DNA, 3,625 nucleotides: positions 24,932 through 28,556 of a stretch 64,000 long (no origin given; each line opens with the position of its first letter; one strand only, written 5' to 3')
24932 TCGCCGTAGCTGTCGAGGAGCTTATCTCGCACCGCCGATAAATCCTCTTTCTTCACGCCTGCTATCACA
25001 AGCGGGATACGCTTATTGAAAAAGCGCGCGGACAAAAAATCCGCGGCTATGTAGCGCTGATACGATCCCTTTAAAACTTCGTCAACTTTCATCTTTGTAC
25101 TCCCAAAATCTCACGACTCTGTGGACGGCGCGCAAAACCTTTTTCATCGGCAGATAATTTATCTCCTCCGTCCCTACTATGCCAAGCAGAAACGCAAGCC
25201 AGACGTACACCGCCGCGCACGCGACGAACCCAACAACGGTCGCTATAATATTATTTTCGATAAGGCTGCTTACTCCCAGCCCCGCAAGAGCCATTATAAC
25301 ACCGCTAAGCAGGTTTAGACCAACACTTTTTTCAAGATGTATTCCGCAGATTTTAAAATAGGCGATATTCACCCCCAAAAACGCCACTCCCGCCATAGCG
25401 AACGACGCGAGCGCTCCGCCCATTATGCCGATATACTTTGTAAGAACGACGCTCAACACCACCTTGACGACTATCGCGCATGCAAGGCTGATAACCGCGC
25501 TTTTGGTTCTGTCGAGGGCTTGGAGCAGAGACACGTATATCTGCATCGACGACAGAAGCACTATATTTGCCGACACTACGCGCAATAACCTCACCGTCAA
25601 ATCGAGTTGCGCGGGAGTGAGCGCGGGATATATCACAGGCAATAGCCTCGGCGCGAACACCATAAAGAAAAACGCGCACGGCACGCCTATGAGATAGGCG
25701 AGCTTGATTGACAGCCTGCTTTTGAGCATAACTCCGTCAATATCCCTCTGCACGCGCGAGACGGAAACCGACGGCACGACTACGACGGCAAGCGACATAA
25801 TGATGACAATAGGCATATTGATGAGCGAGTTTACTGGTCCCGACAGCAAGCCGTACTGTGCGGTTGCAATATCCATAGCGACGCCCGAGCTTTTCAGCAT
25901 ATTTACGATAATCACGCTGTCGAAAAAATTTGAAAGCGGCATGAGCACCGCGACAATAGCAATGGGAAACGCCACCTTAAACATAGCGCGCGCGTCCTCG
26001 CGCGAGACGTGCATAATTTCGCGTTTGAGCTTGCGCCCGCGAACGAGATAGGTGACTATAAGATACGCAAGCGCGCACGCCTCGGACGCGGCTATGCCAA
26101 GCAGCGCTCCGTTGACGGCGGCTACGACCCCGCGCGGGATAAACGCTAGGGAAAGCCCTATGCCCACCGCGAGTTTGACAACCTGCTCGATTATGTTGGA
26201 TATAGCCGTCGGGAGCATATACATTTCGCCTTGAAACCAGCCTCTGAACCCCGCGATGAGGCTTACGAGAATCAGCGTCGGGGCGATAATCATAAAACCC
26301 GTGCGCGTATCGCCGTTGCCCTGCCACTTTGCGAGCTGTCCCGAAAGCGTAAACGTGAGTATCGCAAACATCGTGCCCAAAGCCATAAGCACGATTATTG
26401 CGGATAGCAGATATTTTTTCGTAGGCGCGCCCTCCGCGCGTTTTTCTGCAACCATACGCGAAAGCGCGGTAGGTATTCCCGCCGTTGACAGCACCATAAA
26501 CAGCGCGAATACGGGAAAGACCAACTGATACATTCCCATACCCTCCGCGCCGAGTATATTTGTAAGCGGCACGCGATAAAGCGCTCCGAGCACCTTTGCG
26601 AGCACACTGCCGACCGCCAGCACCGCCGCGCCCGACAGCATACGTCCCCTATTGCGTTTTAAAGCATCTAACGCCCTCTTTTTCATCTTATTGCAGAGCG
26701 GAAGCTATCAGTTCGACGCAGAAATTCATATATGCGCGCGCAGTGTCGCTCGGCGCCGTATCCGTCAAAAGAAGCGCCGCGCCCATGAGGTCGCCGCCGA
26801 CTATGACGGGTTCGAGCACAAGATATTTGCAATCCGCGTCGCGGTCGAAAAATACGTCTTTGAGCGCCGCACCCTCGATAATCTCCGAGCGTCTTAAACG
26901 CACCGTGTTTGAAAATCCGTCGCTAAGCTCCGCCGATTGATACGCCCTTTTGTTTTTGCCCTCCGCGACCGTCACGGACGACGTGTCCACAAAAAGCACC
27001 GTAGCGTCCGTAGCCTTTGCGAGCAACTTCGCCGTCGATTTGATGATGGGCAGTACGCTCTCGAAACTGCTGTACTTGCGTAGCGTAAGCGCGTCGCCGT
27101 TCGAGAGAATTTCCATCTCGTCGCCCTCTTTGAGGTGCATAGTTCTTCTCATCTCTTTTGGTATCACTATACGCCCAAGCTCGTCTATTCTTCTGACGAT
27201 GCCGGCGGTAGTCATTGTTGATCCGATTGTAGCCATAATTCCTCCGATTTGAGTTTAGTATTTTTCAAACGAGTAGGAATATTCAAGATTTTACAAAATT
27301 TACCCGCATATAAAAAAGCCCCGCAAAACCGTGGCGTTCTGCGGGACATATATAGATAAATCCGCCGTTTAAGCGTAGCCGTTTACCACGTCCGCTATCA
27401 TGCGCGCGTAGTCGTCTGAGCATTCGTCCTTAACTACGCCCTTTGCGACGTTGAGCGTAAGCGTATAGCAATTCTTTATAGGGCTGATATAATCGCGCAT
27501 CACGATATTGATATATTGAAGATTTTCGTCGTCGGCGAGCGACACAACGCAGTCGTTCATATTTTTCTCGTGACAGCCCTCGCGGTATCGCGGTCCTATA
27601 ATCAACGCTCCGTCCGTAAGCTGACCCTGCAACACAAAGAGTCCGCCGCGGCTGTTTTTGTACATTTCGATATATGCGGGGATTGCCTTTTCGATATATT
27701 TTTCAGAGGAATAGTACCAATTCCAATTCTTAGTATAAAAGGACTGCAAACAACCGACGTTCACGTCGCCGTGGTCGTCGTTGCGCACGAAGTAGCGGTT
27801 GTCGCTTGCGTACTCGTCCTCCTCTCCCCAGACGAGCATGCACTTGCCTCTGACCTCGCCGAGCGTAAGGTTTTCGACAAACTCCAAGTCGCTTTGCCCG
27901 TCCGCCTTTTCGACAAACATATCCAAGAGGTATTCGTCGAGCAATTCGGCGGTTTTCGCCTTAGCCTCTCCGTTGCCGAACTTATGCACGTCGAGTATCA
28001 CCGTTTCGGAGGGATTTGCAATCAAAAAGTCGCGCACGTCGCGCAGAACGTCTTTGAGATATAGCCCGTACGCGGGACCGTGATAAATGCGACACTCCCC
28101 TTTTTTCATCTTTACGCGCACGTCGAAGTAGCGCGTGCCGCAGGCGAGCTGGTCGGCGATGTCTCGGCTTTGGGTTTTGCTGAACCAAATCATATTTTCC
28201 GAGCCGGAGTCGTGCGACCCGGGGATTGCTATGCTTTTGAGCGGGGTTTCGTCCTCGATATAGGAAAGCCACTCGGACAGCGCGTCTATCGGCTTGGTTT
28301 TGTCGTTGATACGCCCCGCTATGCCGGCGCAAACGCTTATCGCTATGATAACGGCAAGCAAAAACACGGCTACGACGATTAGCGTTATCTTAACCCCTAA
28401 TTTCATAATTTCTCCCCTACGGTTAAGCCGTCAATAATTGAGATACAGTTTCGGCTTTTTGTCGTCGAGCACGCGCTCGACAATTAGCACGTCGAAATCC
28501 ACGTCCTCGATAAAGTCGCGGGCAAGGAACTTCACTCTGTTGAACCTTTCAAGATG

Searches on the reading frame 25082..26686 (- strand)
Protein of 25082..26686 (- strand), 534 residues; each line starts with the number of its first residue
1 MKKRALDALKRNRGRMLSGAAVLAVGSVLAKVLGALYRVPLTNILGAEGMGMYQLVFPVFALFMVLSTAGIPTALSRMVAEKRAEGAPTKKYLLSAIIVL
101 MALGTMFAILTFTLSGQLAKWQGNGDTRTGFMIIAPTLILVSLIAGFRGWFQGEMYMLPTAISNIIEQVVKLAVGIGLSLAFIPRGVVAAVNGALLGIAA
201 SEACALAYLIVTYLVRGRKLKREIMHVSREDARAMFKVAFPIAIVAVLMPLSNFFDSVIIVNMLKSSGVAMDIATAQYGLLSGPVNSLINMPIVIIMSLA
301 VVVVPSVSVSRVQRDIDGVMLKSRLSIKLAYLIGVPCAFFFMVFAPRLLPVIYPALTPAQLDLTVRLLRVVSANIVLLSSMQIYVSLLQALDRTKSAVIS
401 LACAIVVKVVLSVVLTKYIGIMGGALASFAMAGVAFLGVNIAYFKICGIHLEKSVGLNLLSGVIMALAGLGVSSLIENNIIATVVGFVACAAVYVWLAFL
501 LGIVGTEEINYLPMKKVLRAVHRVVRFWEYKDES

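Call 27: search_protein_families(library=pfam, proteins=[window:25082-26686:-], max_evalue=0.01)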
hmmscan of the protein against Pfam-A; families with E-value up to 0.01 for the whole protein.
window:25082-26686:- (534 aa): 4 families
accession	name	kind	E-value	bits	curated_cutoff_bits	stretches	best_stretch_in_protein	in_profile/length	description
PF01943.22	Polysacc_synt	-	2.3e-31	109.7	28.2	1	17-308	2-271/274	Polysaccharide biosynthesis protein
PF13440.11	Polysacc_synt_3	-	3.8e-11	43.2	23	1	43-353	4-284/293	Polysaccharide biosynthesis protein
PF03023.19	MurJ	-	6.8e-09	35.3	27.4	1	94-476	64-436/451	Lipid II flippase MurJ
PF01554.23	MatE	-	0.00039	20.6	24.9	2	241-413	1-160/161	MatE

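Call 60: search_protein_families(library=ncbifam, proteins=[window:25082-26686:-], max_evalue=0.001)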
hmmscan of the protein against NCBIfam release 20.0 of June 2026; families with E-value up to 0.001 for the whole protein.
window:25082-26686:- (534 aa): 2 families
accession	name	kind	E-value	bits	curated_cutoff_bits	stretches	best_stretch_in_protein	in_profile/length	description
TIGR02900.1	spore_V_B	equivalog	1.2e-66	225.5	372.3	1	17-493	2-484/488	stage V sporulation protein B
TIGR01695.1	murJ_mviN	equivalog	5e-06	25.5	235.55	1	22-504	8-499/506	murein biosynthesis integral membrane protein MurJ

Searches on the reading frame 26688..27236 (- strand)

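Call 27: search_protein_families(library=pfam, proteins=[window:26688-27236:-], max_evalue=0.01)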
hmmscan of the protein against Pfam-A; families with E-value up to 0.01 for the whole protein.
window:26688-27236:- (182 aa): 2 families
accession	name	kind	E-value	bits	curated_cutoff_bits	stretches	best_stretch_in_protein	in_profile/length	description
PF04014.23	MazE_antitoxin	-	1.2e-12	48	24.7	1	14-58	1-46/48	Antidote-toxin recognition MazE, bacterial antitoxin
PF15714.11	SpoVT_C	-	2.2e-09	37.9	27.5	1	66-163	7-106/128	Stage V sporulation protein T C-terminal, transcription factor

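Call 60: search_protein_families(library=ncbifam, proteins=[window:26688-27236:-], max_evalue=0.001)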
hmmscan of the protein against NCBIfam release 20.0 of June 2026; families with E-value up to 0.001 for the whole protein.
window:26688-27236:- (182 aa): 4 families
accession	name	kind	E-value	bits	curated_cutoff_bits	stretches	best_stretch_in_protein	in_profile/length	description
TIGR02851.1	spore_V_T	equivalog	8.4e-27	94.2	235.9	1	11-160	3-155/180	stage V sporulation protein T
TIGR01439.1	lp_hng_hel_AbrB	domain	1.5e-12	47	28.3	1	15-55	2-43/44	transcriptional regulator, AbrB family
NF040962.1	near_HgcAB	equivalog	2.2e-05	24.2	70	1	16-45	9-38/70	HgcAB-associated protein HgcC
NF050106.1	TA_MazE_antitoxin_Deino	equivalog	0.00053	20.1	65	1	21-52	1-32/65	type II toxin-antitoxin system MazE family antitoxin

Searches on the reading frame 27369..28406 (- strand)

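Call 27: search_protein_families(library=pfam, proteins=[window:27369-28406:-], max_evalue=0.01)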
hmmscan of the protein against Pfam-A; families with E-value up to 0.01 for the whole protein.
window:27369-28406:- (345 aa): 1 family
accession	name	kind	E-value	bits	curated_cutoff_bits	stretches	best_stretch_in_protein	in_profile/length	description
PF00388.25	PI-PLC-X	-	1e-13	51.6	23.1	1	54-191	3-140/144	Phosphatidylinositol-specific phospholipase C, X domain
